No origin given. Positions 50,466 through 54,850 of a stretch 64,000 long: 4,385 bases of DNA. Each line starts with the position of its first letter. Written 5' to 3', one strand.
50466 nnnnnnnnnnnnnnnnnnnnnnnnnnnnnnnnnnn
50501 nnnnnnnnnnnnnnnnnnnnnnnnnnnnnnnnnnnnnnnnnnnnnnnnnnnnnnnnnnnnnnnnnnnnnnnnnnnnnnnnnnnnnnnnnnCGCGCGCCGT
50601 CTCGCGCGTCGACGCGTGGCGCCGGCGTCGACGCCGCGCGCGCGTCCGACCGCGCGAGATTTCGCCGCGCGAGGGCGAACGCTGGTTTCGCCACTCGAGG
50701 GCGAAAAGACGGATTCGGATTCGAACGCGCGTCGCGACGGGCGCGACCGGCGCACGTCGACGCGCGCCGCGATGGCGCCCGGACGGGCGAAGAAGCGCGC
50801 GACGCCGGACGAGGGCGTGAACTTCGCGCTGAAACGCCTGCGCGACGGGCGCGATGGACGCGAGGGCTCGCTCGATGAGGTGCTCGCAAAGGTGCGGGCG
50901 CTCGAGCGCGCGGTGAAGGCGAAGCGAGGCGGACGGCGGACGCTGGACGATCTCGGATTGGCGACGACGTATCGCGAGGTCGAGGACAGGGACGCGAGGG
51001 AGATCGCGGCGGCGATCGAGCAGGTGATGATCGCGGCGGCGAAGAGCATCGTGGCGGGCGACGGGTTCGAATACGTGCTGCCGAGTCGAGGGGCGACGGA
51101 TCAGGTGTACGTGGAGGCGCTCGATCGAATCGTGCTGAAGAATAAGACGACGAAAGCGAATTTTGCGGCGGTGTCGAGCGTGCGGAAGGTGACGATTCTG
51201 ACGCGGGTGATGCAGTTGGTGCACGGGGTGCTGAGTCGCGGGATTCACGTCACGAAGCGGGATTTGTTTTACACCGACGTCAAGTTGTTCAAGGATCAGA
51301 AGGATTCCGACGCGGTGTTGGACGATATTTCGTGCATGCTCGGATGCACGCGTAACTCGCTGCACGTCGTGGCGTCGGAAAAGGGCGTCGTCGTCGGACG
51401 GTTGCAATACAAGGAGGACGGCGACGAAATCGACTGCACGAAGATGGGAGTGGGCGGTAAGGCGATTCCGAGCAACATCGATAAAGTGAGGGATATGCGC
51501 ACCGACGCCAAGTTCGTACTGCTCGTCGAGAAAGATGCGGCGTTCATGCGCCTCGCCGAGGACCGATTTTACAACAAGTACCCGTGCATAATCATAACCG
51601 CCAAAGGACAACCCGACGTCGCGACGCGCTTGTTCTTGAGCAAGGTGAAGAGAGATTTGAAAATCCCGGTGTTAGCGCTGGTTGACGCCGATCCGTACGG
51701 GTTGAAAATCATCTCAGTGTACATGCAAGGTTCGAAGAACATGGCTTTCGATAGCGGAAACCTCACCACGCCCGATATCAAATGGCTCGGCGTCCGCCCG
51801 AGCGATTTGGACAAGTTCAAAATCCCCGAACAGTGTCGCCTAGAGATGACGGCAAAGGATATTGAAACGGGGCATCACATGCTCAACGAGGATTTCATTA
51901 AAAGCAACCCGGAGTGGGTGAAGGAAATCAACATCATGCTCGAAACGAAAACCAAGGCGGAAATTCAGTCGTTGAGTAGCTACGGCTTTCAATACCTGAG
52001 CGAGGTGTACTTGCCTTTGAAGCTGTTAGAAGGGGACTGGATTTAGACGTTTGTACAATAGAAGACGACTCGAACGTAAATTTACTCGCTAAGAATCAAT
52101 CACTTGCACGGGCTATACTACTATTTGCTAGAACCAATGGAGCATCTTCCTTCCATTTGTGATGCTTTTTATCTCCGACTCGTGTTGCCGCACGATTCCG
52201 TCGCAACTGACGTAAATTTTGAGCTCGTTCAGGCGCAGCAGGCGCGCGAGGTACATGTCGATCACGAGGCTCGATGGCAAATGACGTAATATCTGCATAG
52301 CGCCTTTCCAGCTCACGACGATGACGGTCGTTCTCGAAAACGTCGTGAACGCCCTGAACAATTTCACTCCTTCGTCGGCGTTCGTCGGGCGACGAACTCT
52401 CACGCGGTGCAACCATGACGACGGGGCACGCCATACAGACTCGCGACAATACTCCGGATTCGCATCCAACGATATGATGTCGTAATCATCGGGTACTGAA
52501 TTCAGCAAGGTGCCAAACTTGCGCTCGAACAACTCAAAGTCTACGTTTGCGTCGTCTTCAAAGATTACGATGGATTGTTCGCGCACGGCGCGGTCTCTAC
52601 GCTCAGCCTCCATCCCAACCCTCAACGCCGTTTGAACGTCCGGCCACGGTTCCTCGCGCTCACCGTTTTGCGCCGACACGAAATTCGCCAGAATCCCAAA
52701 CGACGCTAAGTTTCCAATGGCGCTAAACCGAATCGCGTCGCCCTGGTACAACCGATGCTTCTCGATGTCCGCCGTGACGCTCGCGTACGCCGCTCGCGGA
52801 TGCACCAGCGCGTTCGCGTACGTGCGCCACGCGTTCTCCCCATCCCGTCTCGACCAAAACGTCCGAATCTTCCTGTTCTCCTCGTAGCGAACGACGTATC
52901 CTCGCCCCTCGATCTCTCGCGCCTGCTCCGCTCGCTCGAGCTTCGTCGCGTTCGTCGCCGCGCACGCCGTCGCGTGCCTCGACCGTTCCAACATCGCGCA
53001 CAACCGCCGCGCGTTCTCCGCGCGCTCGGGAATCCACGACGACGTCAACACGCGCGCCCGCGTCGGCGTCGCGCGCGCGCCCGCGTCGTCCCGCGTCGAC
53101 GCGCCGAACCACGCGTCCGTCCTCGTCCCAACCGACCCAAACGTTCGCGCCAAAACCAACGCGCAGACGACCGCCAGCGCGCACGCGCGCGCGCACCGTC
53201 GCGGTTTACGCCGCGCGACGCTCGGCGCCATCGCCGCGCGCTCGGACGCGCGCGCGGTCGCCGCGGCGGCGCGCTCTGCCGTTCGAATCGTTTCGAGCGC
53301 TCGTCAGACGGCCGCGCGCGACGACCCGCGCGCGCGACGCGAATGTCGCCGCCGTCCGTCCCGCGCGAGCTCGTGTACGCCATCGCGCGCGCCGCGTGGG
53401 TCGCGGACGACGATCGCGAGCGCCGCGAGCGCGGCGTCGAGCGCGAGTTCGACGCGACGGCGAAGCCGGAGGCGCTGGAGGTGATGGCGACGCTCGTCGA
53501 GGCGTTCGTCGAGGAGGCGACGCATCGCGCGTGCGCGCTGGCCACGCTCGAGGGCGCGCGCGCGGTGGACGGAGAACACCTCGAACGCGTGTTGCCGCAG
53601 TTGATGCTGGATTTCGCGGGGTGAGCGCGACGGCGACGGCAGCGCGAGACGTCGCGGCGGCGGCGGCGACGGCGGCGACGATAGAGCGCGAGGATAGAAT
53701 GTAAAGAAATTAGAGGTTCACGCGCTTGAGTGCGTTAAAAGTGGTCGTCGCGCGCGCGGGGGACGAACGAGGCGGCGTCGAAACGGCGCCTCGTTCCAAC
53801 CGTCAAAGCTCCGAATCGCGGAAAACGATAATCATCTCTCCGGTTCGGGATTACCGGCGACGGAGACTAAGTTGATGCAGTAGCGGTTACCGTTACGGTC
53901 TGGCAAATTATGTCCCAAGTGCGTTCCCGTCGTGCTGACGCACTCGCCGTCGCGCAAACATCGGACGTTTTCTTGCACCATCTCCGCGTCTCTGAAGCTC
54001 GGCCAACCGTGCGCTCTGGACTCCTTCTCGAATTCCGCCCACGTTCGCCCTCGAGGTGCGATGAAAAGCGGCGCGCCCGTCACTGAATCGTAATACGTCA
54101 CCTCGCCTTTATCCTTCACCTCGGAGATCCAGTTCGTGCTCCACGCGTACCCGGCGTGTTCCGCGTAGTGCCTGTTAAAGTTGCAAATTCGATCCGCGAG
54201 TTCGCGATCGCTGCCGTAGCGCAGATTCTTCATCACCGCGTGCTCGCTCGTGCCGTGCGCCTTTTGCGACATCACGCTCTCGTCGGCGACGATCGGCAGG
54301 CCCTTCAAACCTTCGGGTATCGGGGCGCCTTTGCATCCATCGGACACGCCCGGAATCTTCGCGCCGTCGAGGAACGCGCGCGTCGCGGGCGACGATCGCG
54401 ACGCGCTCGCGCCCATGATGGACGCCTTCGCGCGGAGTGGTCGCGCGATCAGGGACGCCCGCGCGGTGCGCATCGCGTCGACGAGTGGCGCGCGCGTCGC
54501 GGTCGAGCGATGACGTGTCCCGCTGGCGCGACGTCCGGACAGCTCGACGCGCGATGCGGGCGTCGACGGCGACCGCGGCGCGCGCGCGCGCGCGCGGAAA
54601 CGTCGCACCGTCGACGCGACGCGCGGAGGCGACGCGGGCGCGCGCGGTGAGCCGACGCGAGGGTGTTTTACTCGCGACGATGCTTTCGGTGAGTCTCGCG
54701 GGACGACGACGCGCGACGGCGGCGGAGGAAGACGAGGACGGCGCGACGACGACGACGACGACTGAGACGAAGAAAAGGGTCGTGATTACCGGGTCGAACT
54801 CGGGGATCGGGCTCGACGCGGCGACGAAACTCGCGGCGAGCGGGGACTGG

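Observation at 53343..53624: Hidden CENP-X/MHF2 histone-fold gene under antisense and long alternate-frame ORFs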

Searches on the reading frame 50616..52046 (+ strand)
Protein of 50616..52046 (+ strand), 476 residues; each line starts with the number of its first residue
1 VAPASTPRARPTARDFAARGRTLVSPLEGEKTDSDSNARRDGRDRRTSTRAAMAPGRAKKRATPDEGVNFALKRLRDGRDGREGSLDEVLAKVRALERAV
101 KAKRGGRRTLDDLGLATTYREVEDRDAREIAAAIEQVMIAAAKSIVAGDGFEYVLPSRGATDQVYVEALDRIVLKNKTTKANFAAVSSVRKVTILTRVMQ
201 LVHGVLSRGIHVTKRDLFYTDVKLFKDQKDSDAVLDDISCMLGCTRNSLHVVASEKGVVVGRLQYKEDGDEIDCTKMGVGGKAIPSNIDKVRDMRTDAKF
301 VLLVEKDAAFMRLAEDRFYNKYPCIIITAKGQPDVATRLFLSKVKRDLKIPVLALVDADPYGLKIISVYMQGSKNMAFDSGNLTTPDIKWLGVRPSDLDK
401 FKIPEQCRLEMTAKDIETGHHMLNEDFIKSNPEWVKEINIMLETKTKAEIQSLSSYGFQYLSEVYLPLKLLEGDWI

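Call 4: search_protein_families(library=pfam, proteins=[window:50616-52046:+], max_evalue=1)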
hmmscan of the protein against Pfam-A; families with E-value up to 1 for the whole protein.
window:50616-52046:+ (476 aa): 3 families
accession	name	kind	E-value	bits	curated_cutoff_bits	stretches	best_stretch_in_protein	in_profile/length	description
PF21180.3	TOP6A-Spo11_Toprim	-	1.2e-66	224.3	24.1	1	300-470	1-170/170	Topoisomerase 6 subunit A/Spo11, Toprim domain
PF04406.19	TP6A_N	-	1.6e-22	79.5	26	1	190-251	1-62/62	Type IIB DNA topoisomerase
PF20768.2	Topo_VI_alpha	-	8.5e-06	25.9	23.6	1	255-292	2-45/50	All-beta domain in DNA topoisomerase VI alpha subunit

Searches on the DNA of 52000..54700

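Call 60: search_rna_families(source=window, start=52000, end=54700, threshold=evalue, max_evalue=1)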
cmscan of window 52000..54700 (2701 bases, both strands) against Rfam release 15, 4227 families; matches with E-value up to 1: 0.
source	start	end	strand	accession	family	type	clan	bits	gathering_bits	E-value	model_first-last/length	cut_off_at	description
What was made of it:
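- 53625..53831 (.): 207-bp convergent 3' intergenic region shared with the minus-strand MsrB gene. GC falls to about 0.60. No Rfam family matches in 52000..54700 (call 60).
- Tried and rejected: An Rfam scan of 52000..54700 at E<=1 found nothing (call 60).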

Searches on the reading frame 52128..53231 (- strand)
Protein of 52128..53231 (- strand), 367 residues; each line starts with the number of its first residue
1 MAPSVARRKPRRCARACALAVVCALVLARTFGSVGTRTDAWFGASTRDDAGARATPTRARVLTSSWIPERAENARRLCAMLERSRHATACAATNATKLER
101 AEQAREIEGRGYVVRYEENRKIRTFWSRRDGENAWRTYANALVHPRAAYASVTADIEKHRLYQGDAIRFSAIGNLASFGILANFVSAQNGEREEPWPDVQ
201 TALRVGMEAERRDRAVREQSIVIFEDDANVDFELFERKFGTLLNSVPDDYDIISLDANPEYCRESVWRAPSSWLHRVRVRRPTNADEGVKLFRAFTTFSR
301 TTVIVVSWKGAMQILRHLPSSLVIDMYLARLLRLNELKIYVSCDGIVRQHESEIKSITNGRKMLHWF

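Call 4: search_protein_families(library=pfam, proteins=[window:52128-53231:-], max_evalue=1)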
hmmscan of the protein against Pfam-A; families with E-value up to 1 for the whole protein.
window:52128-53231:- (367 aa): 1 family
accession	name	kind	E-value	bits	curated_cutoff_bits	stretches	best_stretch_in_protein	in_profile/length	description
PF01755.23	Glyco_transf_25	-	0.25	11.6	24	1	219-319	87-189/199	Glycosyltransferase family 25 (LPS biosynthesis protein)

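Call 20: find_homologous_proteins(query=window:52128-53228:-, max_evalue=0.001)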
Query window:52128-53228:- (366 aa): 5 proteins with E <= 0.001 among 3494 candidates.
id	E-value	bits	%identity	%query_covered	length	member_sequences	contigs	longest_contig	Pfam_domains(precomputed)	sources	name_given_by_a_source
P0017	1.7e-240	815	99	100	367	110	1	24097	-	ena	-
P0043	3.9e-102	360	82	59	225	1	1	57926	-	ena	-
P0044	1.9e-64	236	40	98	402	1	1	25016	-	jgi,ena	-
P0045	3.0e-62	229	49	70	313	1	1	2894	-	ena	-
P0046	2.2e-46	176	38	81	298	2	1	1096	-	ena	-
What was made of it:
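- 52128..53231 (-): Divergent neighbour: a 367-aa lineage-restricted protein with a predicted N-terminal hydrophobic helix and an EDDAN motif. The 'GT25-like' label is unconfirmed. Only 5 homologues were found (call 20).
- It is antisense to a 367-aa gene that has its own homologues (call 20).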

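Call 22: search_protein_families(library=pfam, alignment_id=A1, max_evalue=5)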
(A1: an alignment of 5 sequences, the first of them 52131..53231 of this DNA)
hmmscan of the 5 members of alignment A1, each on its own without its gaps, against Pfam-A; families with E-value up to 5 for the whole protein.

A. member 1, window:52131-53231:- (367 aa): 1 family
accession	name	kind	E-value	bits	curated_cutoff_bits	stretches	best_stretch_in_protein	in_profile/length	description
PF01755.23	Glyco_transf_25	-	0.25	11.6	24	1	219-319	87-189/199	Glycosyltransferase family 25 (LPS biosynthesis protein)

B. families by the number of members that match (of 5 scanned): 3 families
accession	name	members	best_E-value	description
PF01755.23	Glyco_transf_25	2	0.25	Glycosyltransferase family 25 (LPS biosynthesis protein)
PF00707.27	IF3_C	1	0.087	Translation initiation factor IF-3, C-terminal domain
PF01867.21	Cas_Cas1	1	0.22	CRISPR associated protein Cas1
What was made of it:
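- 52128..53231 (-): Pfam GT25 gives E=0.25, below the cut-off (calls 4, 22).
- On Glycosyltransferase family 25 (PF01755), for the 367-aa neighbour: Only 2 of 5 homologues give even this weak hit (calls 4, 22).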

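Call 23: search_solved_structures(query=A1, max_evalue=10, show_alignments=2)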
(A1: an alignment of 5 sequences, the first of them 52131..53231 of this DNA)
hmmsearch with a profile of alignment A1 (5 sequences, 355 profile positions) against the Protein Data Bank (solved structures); distinct sequences matched with E-value up to 10: 8.
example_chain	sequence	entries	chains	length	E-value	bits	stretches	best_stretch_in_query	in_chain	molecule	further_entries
8jiv_CV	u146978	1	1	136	0.49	12.7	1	299-346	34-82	Ribosomal protein L17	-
4v3p_LM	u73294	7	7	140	0.52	12.7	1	299-346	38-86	Ribosomal Pr 117 | 60S ribosomal protein L14 | 60S ribosomal protein uL14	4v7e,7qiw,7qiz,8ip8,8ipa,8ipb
9h3g_BI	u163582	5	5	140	0.87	11.9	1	299-346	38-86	Large ribosomal subunit protein uL14x/uL14z/uL14y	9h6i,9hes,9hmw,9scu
8azw_e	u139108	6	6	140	1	11.7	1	300-346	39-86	uL14 (60S ribosomal protein L23) | 60S ribosomal protein L23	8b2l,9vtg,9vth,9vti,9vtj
5an9_E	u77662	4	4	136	1.7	11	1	299-346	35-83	60S RIBOSOMAL PROTEIN L23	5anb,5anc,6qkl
7a8s_A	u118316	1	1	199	2.8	10.3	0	183-241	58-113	sTIM11_h3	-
6yqy_A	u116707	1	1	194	2.8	10.2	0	183-215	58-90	de novo designed TIM barrel sTIM11noCys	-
5bvl_A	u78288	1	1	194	3.4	10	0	183-215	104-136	designed TIM barrel sTIM11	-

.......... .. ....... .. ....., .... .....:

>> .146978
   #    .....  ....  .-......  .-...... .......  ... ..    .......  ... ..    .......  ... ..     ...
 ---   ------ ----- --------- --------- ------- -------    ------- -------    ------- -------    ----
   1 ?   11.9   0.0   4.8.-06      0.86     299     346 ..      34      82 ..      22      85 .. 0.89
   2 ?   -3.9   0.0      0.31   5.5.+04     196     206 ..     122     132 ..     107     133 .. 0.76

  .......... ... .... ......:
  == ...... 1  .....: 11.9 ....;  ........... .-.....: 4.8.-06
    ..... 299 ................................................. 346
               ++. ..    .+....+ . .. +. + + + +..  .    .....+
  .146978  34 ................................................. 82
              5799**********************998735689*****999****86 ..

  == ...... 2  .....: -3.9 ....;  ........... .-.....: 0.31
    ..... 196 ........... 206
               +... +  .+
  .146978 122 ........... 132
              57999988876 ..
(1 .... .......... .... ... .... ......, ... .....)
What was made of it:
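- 52128..53231 (-): There is no PDB sequence match (call 23).
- On Glycosyltransferase family 25 (PF01755), for the 367-aa neighbour: The profile finds no solved structure by sequence (call 23).
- Tried and rejected: A profile search against PDB sequences found only chance hits to ribosomal protein uL14 (call 23).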

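Call 46: predict_structure(alignment_id=A1)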
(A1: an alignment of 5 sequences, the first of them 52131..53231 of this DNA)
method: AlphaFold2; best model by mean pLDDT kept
length: 367 residues; sequences in the alignment: 5
mean_pLDDT: 36.6   pTM: 0.35
mean pLDDT of the five models: 36.6, 31.9, 31.8, 30.8, 30.1
residues with pLDDT >= 90: 0; 70-90: 0; 50-70: 61; < 50: 306
segments of 3 or more residues with pLDDT < 50: 1-13, 27-194, 217-243, 245-306, 321-323, 335-367
pLDDT, mean of each block of 10 residues (from residue 1): 36 54 52 28 24 21 23 33 29 28 34 30 36 37 27 30 28 35 41 52 65 54 40 41 45 33 25 26 26 31 50 61 51 46 28 30 25
secondary structure, 60 per line:
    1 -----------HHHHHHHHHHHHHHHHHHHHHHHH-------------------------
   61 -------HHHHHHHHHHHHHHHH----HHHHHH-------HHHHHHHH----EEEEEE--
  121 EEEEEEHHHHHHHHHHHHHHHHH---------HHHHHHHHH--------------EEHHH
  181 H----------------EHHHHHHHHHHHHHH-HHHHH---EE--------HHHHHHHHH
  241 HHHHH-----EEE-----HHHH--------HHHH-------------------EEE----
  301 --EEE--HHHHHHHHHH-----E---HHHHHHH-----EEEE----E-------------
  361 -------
elements in order: H12-35 H68-83 H88-93 H101-108 E113-118 E121-126 H127-143 H153-161 H178-181 H199-212 H214-218 H232-245 E251-253 H259-262 H271-274 E294-296 E303-305 H308-317 H327-333 E339-342
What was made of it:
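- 52128..53231 (-): The model has pLDDT 36.6 (call 46).
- On Glycosyltransferase family 25 (PF01755), for the 367-aa neighbour: The AlphaFold2 model is unusable (pLDDT 36.6, 5-sequence alignment; call 46), so no fold search was run.
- Tried and rejected: The AlphaFold2 model from a 5-sequence alignment had pLDDT 36.6 (call 46).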

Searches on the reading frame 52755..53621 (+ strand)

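Call 4: search_protein_families(library=pfam, proteins=[window:52755-53621:+], max_evalue=1)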
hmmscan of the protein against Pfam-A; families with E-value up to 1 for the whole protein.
window:52755-53621:+ (289 aa): 3 families
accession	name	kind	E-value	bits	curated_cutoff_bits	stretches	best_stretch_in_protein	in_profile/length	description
PF09415.16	CENP-X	-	2.6e-11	44.1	25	1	237-287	20-74/74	CENP-S associating Centromere protein X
PF00808.29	CBFD_NFYB_HMF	-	0.0012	19.5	21.4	1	239-279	24-64/65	Histone-like transcription factor (CBF/NF-Y) and archaeal histone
PF03847.19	TFIID_20kDa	-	0.043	14.8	27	1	238-264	20-46/68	Transcription initiation factor TFIID subunit A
